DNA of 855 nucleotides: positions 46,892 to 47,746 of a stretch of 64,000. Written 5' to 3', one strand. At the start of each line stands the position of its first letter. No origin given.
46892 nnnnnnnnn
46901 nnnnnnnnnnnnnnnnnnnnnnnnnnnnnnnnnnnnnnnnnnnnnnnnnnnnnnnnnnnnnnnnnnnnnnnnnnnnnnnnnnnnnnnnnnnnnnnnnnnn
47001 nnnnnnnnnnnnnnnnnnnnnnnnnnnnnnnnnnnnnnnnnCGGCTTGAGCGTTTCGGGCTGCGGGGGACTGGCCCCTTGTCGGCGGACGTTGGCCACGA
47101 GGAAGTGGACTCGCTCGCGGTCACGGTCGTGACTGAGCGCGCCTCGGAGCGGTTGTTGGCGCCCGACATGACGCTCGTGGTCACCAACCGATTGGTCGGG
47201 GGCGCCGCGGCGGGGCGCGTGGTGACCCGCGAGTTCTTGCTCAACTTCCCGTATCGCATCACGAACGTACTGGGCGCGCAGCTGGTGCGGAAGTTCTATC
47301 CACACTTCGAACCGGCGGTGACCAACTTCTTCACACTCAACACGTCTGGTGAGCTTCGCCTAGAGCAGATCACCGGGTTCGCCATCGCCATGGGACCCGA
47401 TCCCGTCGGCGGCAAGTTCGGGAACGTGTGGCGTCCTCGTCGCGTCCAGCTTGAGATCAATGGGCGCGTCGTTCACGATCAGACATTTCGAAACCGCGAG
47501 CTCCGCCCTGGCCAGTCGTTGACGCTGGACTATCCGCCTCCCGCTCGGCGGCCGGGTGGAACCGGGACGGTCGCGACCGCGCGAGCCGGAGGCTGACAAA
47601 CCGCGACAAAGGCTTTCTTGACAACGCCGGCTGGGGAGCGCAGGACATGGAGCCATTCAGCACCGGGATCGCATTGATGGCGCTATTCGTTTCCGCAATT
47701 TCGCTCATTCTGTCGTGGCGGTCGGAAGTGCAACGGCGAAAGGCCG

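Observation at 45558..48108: Signal-less SGNH hydrolase with PLAT-like C-terminal domain plus small TM partner: candidate membrane-targeting effector pair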

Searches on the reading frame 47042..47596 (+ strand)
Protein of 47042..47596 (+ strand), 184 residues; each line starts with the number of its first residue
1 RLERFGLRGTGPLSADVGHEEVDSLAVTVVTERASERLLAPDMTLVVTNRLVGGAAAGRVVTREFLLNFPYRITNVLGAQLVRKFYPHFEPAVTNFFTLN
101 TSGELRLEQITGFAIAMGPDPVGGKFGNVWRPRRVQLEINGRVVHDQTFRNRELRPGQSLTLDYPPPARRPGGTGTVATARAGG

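Call 32: predict_structure(alignment_id=A2)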
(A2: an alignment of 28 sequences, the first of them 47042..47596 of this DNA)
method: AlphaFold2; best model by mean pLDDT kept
length: 184 residues; sequences in the alignment: 28
mean_pLDDT: 88.4   pTM: 0.81
mean pLDDT of the five models: 88.4, 88.1, 88.1, 87.3, 87.2
residues with pLDDT >= 90: 133; 70-90: 31; 50-70: 16; < 50: 4
segments of 3 or more residues with pLDDT < 50: none
pLDDT, mean of each block of 10 residues (from residue 1): 74 79 96 97 97 93 95 91 93 98 92 97 95 97 93 97 69 52 52
secondary structure, 60 per line:
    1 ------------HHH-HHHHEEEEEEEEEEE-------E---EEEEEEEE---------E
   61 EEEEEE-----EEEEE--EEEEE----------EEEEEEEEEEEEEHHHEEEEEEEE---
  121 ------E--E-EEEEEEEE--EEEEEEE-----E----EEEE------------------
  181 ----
elements in order: H17-20 E21-31 E43-50 E60-66 E72-76 E79-83 E94-106 E110-117 E132-139 E142-148 E159-162
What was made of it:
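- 47102..47530 (+): PLAT/LH2-like beta-sandwich (residues about 483-625). Domain-only model pLDDT 88.4 (call 32).
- On PLAT/LH2 domain: Domain model pLDDT 88.4 (call 32).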

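Call 34: search_protein_families(library=pfam, proteins=[window:47042-47596:+], max_evalue=1)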
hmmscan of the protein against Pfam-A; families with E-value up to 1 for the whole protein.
window:47042-47596:+ (184 aa): 1 family
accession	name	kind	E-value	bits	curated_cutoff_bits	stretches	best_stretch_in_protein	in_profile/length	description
PF11720.13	Inhibitor_I78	-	0.12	12.9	23.6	1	152-166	32-46/65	Peptidase inhibitor I78 family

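Call 36: fold_search(model_id=the predicted structure, library=pdb)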
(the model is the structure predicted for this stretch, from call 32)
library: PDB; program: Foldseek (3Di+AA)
matches with E <= 10: 864; with E <= 0.001: 10
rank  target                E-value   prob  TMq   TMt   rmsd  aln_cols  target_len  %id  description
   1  1olp_D                1.3e-06  1.00  0.56  0.30   3.6       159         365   11  Alpha Toxin from Clostridium Absonum (released 2003-10-23)
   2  1ca1                  1.0e-05  1.00  0.56  0.29   4.7       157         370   13  ALPHA-TOXIN FROM CLOSTRIDIUM PERFRINGENS (released 1999-05-04)
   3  1kho_A                1.1e-05  1.00  0.56  0.29   3.6       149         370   15  Crystal Structure Analysis of Clostridium perfringens alpha-Toxin Isolated from Avian Strain SWCP (released 2002-06-19)
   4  1qm6_A                1.5e-05  1.00  0.56  0.29   2.6       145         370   14  Closed form of Clostridium perfringens alpha-toxin strain NCTC8237 (released 1999-09-27)
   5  2wxt                  2.5e-05  1.00  0.55  0.30   5.1       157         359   15  Clostridium perfringens alpha-toxin strain NCTC8237 (released 2009-11-17)
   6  2wy6_C                3.6e-05  1.00  0.54  0.29   4.9       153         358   14  Clostridium perfringens alpha-toxin strain NCTC8237 mutant T74I (released 2009-11-24)
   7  2wxu                  4.3e-05  1.00  0.52  0.28   3.3       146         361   14  Clostridium perfringens alpha-toxin strain NCTC8237 mutant T74I (released 2009-11-17)
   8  2wy6_A                6.2e-05  1.00  0.54  0.29   3.2       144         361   14  Clostridium perfringens alpha-toxin strain NCTC8237 mutant T74I (released 2009-11-24)
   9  2wy6_B                6.9e-05  1.00  0.54  0.28   3.2       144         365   14  Clostridium perfringens alpha-toxin strain NCTC8237 mutant T74I (released 2009-11-24)
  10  2ppl                  9.9e-04  1.00  0.41  0.19   6.2       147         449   11  Human Pancreatic lipase-related protein 1 (released 2007-06-05)
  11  6u7m_A                2.0e-03  1.00  0.41  0.20   6.8       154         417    8  Cryo-EM Structure of Helical Lipoprotein Lipase (released 2020-04-08)
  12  8viy                  2.1e-03  1.00  0.44  0.14   5.7       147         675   14  15-Lipoxygenase-2 V427L (released 2024-12-11)
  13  4nre                  2.4e-03  1.00  0.44  0.14   6.0       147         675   14  The structure of human 15-lipoxygenase-2 with a substrate mimic (released 2014-02-12)
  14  1bu8                  3.0e-03  1.00  0.41  0.19   5.0       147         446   10  RAT PANCREATIC LIPASE RELATED PROTEIN 2 (released 1998-12-23)
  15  3v98_A                3.4e-03  1.00  0.44  0.13   6.0       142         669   14  S663D Stable-5-LOX (released 2012-05-02)
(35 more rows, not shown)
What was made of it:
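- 47102..47530 (+): Alpha-toxin scores E 1e-6 and TMq 0.56 (call 36).
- On PLAT/LH2 domain: Ranks 1-48 against PDB are all PLAT-containing proteins, with best TMq 0.56 and E 1e-6 (call 36).
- Closest known: Clostridium perfringens alpha-toxin. Same: It is the best structural match of the C-terminal module (E 1e-6, TMq 0.56, about 145-159 aligned columns; call 36).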

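Call 51: search_protein_representatives(protein=window:47084-47560:+)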
Query: 159 residues. Proteins with E-value up to 0.001 (for the whole library): 73; up to 1e-10: 47; up to 1e-30: 6. The best 73 are listed.
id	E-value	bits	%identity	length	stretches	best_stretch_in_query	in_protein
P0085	1.7e-91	320.6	93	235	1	2-158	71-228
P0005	1.6e-42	161.5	58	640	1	2-154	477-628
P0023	1.9e-42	161.2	59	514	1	1-157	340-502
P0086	1.2e-39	152.1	62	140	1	42-153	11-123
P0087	1.8e-35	138.5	53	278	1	1-158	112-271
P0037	9.0e-34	133.0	54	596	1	1-151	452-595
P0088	8.8e-28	113.6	48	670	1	1-154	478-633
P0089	1.4e-27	112.9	46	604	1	1-153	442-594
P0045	1.4e-26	109.7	45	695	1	2-154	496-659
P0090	5.6e-26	107.7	43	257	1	2-159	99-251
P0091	5.7e-26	107.7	60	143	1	43-154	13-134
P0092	2.9e-25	105.4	43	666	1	1-154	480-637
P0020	3.6e-25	105.1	45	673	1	1-152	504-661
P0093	5.3e-25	104.5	42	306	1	1-155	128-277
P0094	7.3e-25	104.1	47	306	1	1-154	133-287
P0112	7.8e-12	61.7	44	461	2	68-155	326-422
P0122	1.6e-10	57.5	42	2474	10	116-144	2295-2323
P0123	1.9e-10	57.2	42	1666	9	129-157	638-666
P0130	1.6e-08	51.0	32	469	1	1-154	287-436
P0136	6.7e-07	45.7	30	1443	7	83-137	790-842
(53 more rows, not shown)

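Call 52: search_protein_families(library=pfam, proteins=[P0122, P0123, P0136, P0085, P0130, P0112], max_evalue=0.01)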
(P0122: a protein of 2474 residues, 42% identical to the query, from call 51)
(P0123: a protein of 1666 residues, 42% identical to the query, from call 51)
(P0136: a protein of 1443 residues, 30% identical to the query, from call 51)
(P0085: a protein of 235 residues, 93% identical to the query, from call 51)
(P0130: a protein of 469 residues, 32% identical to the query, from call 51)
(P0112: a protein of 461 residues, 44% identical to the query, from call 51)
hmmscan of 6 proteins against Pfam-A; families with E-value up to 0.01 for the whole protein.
P0122 (2474 aa): 5 families
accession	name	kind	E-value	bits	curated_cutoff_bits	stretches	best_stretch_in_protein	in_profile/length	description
PF14532.12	Sigma54_activ_2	-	9.8e-13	49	25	0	91-134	13-55/138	Sigma-54 interaction domain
PF05738.19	Cna_B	-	3.1e-11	44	22.3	0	2224-2254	7-36/87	Cna protein B-type domain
PF23658.1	PDZ_CPAF_rel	-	5e-05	23.7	27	0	959-1007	57-106/120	CPAF-like PDZ domain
PF15631.11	Imm-NTF2-2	-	0.00037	21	26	0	1038-1061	13-36/68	NTF2 fold immunity protein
PF13106.11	DUF3961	-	0.0041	17.3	25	0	1050-1067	7-24/39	Domain of unknown function (DUF3961)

P0123 (1666 aa): 5 families
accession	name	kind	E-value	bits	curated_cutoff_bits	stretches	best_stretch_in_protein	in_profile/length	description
PF07705.17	CARDB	-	1.7e-16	60.7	22.7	0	1477-1549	18-77/101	CARDB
PF16071.10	DUF4812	-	5.9e-12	45.6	25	0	1258-1289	19-48/65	Domain of unknown function (DUF4812)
PF03152.21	UFD1_N1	-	2.8e-11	43.3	29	0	717-777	22-84/97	Ubiquitin fusion degradation protein UFD1, N-terminal subdomain 1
PF13860.13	FlgD_ig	-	9.5e-05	22.7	27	1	1585-1630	24-69/79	FlgD Ig-like domain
PF08813.17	Phage_tail_3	-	0.0013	18.8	24.2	0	884-922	65-103/165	Phage tail tube protein, TTP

P0136 (1443 aa): 2 families
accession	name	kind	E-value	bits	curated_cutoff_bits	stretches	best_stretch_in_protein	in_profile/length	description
PF04773.18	FecR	-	4.9e-10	40.2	24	1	139-228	1-85/97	FecR protein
PF21196.3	PcrA_UvrD_tudor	-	0.00049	20.3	23.9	0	1124-1154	11-41/48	PcrA/UvrD tudor domain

P0085 (235 aa): 0 families

P0130 (469 aa): 0 families

P0112 (461 aa): 0 families

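Call 55: search_solved_structures(query=A4, max_evalue=10, show_alignments=2)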
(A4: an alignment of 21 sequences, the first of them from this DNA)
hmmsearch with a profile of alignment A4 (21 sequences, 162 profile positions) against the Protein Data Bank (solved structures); distinct sequences matched with E-value up to 10: 2.
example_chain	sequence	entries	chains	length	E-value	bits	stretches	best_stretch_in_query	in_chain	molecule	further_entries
6gxr_A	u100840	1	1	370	0.025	17.4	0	80-103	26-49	BP39L lectin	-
3wvj_A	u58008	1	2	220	0.15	14.9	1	115-152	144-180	Beta-glucanase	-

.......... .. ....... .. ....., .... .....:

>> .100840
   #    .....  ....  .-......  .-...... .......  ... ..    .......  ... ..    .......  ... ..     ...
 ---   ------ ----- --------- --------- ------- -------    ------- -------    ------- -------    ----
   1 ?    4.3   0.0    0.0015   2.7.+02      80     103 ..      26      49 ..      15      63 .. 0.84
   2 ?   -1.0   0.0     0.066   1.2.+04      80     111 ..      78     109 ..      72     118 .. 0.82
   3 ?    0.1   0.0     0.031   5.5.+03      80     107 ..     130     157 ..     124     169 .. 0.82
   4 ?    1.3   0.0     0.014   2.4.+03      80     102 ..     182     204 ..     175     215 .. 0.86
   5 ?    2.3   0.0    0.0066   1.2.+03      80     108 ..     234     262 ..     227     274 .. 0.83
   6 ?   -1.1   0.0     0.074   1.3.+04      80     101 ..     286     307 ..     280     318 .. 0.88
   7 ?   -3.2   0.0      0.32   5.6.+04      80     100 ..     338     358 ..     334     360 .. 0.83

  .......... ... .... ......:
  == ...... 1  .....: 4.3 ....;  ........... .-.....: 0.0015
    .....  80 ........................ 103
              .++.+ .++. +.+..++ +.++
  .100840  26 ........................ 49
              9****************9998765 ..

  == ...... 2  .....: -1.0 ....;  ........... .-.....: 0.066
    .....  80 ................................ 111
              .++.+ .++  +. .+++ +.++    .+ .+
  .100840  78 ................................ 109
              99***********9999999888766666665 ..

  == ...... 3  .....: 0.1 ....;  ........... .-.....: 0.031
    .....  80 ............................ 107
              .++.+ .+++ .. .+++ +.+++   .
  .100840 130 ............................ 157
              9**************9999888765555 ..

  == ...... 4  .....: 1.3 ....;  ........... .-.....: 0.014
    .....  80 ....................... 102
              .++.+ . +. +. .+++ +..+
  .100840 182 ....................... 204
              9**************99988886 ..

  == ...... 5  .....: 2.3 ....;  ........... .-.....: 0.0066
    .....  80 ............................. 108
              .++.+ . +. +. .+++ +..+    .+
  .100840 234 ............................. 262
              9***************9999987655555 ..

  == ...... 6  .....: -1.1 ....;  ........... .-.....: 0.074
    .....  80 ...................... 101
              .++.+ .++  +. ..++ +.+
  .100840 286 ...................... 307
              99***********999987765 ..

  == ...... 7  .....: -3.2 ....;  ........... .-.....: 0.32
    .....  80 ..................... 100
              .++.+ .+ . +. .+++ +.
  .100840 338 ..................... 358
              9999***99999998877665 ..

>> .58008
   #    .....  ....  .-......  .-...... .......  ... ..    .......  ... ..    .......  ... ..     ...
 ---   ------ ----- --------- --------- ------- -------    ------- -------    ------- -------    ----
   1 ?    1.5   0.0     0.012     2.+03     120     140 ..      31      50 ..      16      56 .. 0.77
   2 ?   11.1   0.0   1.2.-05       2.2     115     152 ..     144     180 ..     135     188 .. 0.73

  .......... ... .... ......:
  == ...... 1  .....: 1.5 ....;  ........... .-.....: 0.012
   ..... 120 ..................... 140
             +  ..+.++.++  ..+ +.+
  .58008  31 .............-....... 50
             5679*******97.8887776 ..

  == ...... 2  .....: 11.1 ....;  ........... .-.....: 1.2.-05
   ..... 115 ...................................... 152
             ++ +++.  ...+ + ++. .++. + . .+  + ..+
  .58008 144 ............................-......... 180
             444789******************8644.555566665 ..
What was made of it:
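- On PLAT/LH2 domain: The family profile against PDB sequences finds no PLAT protein (call 55).
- Closest known: Clostridium perfringens alpha-toxin. Different: There is no detectable sequence similarity (calls 34, 55).
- The PLAT relation is fold-only (calls 34, 55).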
